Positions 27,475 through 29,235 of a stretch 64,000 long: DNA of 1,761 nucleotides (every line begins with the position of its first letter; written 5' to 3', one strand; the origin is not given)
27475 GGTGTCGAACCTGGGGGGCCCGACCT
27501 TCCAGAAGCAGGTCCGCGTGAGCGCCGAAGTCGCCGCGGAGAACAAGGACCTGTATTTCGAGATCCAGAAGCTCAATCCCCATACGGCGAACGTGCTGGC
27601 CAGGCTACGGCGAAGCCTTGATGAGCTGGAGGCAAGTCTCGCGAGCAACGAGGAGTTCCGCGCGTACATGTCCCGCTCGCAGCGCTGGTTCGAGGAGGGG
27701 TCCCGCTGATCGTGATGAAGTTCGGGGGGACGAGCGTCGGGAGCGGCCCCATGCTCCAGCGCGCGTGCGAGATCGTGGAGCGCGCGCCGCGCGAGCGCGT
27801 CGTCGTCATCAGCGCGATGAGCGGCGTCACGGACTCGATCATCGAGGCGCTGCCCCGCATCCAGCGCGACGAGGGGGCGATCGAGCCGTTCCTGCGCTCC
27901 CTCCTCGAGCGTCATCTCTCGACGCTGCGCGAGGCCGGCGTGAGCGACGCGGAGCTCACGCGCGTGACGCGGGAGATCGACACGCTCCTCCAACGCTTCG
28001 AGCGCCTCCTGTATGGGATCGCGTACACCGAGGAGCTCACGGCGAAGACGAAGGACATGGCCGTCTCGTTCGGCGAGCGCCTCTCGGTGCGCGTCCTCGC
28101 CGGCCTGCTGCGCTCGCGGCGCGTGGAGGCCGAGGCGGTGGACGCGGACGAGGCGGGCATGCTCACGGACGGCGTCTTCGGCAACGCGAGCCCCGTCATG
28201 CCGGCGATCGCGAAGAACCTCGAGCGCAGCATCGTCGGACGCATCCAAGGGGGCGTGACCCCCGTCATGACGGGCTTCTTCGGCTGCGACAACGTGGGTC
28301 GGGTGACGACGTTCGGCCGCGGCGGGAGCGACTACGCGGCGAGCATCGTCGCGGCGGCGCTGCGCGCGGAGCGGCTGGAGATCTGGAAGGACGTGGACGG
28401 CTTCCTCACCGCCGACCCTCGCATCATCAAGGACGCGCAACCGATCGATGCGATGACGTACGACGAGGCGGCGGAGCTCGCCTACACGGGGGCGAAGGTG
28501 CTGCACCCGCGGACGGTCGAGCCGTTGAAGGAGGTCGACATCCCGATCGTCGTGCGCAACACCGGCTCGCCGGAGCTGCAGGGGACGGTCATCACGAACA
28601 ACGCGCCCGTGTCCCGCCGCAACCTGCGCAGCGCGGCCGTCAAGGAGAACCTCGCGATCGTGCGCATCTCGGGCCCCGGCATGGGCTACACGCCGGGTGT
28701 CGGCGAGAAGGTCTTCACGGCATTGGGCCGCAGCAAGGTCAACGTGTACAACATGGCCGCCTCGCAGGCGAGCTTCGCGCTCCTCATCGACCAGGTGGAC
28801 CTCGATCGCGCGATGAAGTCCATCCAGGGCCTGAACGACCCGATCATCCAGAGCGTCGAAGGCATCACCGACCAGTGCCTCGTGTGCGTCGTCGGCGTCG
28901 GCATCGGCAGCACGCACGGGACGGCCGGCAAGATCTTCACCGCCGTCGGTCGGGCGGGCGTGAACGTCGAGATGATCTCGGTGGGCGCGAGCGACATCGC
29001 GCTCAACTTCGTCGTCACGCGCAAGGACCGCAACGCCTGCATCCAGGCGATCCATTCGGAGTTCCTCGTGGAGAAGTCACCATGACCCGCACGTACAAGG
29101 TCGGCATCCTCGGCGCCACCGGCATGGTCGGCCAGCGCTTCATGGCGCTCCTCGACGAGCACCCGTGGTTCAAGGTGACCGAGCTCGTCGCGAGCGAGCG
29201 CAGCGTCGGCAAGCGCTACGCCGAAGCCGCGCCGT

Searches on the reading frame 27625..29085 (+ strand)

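Call 20: search_protein_families(library=ncbifam, proteins=[window:27625-29085:+], max_evalue=0.001)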
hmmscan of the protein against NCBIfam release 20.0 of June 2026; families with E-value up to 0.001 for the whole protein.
window:27625-29085:+ (486 aa): 27 families (the best 25 are shown)
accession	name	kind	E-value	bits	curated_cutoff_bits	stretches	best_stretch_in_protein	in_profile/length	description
NF004938.0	PRK06291.1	equivalog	1.3e-133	446.1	528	1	29-484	3-465/468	aspartate kinase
TIGR00657.1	asp_kinases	subfamily_domain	2.6e-115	386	208.7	1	28-481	3-441/442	aspartate kinase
NF006570.0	PRK09084.1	equivalog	1.6e-106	357.1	455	1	28-482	4-450/452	lysine-sensitive aspartokinase 3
TIGR00656.1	asp_kin_monofn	equivalog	4.3e-106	355.3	402.25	1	28-481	3-405/407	aspartate kinase, monofunctional class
NF006959.0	PRK09436.1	equivalog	3e-101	339.8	726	1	30-482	3-461/819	bifunctional aspartate kinase/homoserine dehydrogenase I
NF006540.0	PRK09034.1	equivalog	1.2e-75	254.8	434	1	29-483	2-451/454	aspartate kinase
NF005155.0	PRK06635.1-4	equivalog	1.9e-71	241.2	346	2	135-484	58-405/407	aspartate kinase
NF006068.0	PRK08210.1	equivalog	1.1e-67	229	474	2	135-328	63-250/405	aspartate kinase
NF005154.0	PRK06635.1-2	equivalog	3.1e-66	224.4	376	2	139-483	63-405/407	aspartate kinase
NF006515.0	PRK08961.1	equivalog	2.2e-64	217.8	802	1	28-483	9-462/861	bifunctional aspartate kinase/diaminopimelate decarboxylase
NF005656.0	PRK07431.1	equivalog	5.7e-63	213.4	657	4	136-330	59-249/587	aspartate kinase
NF005156.0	PRK06635.1-5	equivalog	3.6e-59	200.6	594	2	135-484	58-404/411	aspartate kinase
NF005153.0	PRK06635.1-1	equivalog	1.2e-57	195.9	585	2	139-482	62-407/421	aspartate kinase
NF005159.0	PRK06635.2-3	equivalog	3.8e-57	194.1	379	2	135-476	59-401/406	aspartate kinase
NF004579.0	PRK05925.1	equivalog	3.4e-53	181.2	665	1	29-482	4-434/440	aspartate kinase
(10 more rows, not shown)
